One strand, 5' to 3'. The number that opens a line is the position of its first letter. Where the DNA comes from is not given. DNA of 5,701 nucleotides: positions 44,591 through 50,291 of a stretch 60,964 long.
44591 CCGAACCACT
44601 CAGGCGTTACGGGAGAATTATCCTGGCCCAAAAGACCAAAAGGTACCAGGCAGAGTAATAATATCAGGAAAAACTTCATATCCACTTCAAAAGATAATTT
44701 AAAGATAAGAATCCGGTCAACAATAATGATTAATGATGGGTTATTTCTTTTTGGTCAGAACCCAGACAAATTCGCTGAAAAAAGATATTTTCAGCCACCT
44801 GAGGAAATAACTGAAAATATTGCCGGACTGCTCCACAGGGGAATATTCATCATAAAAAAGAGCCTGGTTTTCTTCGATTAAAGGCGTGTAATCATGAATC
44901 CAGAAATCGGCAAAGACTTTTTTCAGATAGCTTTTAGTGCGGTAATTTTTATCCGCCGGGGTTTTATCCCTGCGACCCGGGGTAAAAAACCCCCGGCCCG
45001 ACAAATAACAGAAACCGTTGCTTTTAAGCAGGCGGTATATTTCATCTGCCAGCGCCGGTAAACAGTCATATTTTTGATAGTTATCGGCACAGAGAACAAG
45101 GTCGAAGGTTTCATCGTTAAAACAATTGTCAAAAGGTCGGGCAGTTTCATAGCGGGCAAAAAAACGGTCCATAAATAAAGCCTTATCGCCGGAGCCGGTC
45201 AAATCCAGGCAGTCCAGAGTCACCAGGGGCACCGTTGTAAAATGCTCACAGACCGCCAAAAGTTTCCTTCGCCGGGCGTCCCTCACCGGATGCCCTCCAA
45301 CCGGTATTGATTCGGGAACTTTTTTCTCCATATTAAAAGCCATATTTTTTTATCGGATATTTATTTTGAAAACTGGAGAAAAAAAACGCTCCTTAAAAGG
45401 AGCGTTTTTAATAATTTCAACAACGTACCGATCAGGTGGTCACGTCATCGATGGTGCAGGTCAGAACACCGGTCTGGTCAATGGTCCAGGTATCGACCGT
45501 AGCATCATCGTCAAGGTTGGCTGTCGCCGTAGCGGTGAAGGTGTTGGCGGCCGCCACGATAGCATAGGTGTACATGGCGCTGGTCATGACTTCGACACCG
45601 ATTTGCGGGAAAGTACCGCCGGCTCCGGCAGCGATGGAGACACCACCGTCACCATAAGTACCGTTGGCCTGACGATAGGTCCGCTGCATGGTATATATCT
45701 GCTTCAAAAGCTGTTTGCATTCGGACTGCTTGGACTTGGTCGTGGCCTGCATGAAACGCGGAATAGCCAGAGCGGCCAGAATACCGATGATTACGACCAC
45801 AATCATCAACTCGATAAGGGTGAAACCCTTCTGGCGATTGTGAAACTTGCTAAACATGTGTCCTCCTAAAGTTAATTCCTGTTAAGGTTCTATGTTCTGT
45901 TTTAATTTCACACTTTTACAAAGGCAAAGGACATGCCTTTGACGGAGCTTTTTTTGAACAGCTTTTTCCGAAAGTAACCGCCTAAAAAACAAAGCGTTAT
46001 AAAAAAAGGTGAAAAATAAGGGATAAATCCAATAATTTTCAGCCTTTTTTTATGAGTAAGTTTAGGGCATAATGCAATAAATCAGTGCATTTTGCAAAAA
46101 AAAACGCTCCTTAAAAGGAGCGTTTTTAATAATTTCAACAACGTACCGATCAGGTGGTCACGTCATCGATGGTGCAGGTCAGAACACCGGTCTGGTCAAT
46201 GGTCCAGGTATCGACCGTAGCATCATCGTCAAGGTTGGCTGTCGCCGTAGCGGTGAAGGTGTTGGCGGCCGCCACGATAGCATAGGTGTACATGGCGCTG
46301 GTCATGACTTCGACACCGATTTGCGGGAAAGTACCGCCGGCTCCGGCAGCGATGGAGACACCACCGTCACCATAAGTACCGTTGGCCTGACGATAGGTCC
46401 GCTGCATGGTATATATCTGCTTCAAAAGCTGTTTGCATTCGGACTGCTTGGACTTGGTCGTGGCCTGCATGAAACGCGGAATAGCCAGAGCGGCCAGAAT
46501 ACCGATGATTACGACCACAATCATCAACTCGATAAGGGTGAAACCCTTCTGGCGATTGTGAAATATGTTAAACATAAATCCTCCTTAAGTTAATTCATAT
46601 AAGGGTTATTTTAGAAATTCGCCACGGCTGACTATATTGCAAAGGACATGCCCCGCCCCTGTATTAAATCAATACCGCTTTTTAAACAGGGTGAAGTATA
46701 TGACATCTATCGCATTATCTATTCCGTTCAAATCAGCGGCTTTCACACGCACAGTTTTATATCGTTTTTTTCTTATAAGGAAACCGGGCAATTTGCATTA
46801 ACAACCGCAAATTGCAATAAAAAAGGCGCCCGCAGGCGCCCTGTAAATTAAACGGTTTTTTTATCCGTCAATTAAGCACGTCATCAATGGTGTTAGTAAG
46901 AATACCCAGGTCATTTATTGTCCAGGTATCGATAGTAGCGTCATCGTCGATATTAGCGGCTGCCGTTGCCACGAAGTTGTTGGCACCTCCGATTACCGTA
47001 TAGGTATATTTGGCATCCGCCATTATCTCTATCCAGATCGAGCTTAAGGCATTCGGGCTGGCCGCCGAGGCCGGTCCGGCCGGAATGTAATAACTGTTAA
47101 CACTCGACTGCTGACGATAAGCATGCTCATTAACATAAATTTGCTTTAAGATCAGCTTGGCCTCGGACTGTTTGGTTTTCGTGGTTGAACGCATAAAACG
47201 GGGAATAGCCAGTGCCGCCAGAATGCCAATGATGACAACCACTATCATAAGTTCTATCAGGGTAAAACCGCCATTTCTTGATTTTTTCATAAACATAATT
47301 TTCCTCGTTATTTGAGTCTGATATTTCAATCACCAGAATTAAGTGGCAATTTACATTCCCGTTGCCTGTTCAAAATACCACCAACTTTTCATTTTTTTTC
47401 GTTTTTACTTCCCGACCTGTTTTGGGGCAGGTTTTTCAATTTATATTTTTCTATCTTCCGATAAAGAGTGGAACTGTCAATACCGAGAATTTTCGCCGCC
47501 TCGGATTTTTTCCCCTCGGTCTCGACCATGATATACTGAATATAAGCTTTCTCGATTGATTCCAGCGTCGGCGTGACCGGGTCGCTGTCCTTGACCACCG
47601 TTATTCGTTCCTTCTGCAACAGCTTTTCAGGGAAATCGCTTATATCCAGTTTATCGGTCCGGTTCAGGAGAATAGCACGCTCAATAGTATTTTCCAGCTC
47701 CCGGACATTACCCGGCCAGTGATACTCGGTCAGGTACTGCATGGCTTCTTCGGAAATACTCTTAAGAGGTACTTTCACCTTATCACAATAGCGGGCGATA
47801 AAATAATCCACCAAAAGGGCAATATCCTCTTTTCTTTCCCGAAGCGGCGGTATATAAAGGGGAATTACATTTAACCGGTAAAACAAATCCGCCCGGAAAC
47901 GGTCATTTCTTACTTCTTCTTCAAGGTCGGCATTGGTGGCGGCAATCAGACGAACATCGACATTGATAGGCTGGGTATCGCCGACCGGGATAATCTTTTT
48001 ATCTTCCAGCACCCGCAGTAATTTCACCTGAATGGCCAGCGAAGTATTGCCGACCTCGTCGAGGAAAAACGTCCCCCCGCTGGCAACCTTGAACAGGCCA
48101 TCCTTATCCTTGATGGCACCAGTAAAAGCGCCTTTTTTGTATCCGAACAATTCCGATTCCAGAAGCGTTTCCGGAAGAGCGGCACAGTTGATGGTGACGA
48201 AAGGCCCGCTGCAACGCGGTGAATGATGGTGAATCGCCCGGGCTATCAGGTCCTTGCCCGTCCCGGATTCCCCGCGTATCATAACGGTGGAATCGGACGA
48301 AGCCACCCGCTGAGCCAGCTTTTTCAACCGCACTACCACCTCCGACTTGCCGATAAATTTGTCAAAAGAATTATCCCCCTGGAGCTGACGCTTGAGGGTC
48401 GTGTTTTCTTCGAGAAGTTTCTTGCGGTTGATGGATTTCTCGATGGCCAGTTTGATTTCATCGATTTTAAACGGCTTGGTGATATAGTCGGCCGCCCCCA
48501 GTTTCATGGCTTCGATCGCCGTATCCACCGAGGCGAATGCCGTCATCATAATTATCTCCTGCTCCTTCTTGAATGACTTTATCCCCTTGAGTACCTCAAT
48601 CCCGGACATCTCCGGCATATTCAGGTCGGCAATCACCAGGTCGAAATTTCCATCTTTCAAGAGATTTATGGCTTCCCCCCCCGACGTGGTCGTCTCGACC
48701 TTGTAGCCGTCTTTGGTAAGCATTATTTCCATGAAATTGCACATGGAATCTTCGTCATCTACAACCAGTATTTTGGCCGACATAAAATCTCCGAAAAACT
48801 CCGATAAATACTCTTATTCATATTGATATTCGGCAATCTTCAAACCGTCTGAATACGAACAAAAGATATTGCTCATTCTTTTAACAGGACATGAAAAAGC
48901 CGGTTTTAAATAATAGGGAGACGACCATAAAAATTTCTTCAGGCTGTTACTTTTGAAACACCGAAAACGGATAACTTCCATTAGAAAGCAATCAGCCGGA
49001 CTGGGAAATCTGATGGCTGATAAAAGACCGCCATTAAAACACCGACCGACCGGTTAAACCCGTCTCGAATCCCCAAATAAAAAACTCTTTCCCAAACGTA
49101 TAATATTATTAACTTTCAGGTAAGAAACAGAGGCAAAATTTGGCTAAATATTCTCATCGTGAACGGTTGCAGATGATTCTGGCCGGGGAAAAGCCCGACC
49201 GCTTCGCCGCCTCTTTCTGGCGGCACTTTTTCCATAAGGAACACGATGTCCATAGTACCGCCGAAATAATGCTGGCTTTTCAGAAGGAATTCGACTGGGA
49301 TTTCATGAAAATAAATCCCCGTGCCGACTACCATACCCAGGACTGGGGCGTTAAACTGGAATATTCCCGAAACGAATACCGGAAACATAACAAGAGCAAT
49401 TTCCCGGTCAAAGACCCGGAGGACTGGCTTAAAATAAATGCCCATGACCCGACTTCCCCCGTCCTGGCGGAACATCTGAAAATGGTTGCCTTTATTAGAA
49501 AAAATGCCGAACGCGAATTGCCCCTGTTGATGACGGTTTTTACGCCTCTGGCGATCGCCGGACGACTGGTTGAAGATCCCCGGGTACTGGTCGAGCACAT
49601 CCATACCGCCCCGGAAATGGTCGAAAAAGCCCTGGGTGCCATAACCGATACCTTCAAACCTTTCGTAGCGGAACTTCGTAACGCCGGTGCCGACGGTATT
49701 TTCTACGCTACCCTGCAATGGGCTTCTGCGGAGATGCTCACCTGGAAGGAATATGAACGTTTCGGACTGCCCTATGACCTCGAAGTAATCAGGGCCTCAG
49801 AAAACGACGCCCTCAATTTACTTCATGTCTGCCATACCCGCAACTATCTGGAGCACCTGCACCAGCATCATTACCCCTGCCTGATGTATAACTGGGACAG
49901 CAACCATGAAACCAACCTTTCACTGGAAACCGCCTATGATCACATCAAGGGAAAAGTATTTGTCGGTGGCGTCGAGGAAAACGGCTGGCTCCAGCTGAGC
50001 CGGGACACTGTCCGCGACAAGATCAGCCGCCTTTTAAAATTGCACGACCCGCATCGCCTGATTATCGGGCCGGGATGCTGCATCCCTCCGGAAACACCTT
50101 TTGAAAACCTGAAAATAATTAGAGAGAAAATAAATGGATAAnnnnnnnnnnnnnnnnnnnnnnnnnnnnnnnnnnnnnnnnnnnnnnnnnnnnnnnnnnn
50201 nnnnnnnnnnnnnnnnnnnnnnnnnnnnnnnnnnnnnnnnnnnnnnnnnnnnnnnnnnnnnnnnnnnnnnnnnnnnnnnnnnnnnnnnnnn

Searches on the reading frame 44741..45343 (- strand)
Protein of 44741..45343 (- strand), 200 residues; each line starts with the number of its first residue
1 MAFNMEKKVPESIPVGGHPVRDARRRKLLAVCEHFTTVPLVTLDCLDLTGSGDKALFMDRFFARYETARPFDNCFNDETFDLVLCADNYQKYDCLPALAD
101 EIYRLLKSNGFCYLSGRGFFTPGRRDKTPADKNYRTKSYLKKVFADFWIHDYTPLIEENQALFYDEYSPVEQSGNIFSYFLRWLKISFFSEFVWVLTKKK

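Call 15: search_protein_families(library=pfam, proteins=[window:44741-45343:-], max_evalue=0.001)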
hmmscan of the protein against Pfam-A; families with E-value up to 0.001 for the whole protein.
window:44741-45343:- (200 aa): 1 family
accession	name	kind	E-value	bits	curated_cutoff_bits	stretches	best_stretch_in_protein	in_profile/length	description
PF08241.18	Methyltransf_11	-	3.7e-05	24.7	21.2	1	73-113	54-94/95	Methyltransferase domain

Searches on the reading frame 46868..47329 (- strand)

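Call 15: search_protein_families(library=pfam, proteins=[window:46868-47329:-], max_evalue=0.001)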
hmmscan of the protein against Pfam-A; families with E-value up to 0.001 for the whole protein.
window:46868-47329:- (153 aa): 1 family
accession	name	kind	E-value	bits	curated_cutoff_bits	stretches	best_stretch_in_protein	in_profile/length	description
PF07963.17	N_methyl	-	2.3e-09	36.9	21.2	1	17-41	2-26/27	Prokaryotic N-terminal methylation motif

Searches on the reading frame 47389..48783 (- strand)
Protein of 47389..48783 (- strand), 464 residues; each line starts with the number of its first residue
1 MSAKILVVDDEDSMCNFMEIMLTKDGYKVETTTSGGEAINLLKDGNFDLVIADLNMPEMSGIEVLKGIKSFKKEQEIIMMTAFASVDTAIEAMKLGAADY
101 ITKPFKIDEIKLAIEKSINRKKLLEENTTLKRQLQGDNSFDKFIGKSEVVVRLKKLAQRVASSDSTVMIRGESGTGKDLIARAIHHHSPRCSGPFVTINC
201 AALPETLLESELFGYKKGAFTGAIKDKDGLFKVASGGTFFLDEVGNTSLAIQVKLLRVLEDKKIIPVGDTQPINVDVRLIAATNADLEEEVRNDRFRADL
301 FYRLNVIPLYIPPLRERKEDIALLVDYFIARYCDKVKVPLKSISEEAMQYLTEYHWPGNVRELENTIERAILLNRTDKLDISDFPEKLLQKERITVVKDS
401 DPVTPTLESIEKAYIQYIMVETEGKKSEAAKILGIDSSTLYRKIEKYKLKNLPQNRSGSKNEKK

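Call 15: search_protein_families(library=pfam, proteins=[window:47389-48783:-], max_evalue=0.001)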
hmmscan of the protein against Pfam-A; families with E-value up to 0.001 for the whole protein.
window:47389-48783:- (464 aa): 7 families
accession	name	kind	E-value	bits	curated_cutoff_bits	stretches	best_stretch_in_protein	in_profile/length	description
PF00158.32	Sigma54_activat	-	1.3e-69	233.6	20.2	1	144-309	2-167/168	Sigma-54 interaction domain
PF00072.30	Response_reg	-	8.6e-32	110.1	30.2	1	5-114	1-110/111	Response regulator receiver domain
PF25601.1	AAA_lid_14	-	2.1e-28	98.4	27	1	315-393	1-79/87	AAA+ ATPase lid domain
PF14532.12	Sigma54_activ_2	-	1.5e-17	64.6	25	1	144-314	1-138/138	Sigma-54 interaction domain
PF02954.25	HTH_8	-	1e-11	44.8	22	1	406-447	1-42/42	Bacterial regulatory protein, Fis family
PF07728.20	AAA_5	-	1.1e-07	32.4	22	1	167-285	2-123/139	AAA domain (dynein-related subfamily)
PF13191.12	AAA_16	-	8.8e-05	23.5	32.6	1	142-203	1-63/167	AAA ATPase domain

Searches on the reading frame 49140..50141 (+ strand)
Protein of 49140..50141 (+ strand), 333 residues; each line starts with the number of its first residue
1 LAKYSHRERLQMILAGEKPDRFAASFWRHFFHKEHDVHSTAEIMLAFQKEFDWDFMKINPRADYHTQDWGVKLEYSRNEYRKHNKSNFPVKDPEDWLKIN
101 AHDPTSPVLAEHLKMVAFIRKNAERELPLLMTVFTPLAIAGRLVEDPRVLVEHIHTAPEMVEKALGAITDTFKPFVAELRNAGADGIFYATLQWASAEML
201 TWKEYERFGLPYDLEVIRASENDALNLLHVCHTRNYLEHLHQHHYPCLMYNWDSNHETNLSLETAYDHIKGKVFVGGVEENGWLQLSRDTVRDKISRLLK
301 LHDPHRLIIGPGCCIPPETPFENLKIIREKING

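Call 15: search_protein_families(library=pfam, proteins=[window:49140-50141:+], max_evalue=0.001)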
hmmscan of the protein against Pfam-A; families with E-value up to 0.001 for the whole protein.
window:49140-50141:+ (333 aa): 1 family
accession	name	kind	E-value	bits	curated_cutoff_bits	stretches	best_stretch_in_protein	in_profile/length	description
PF01208.23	URO-D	-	1.4e-32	113.5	23.9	1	29-329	41-341/346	Uroporphyrinogen decarboxylase (URO-D)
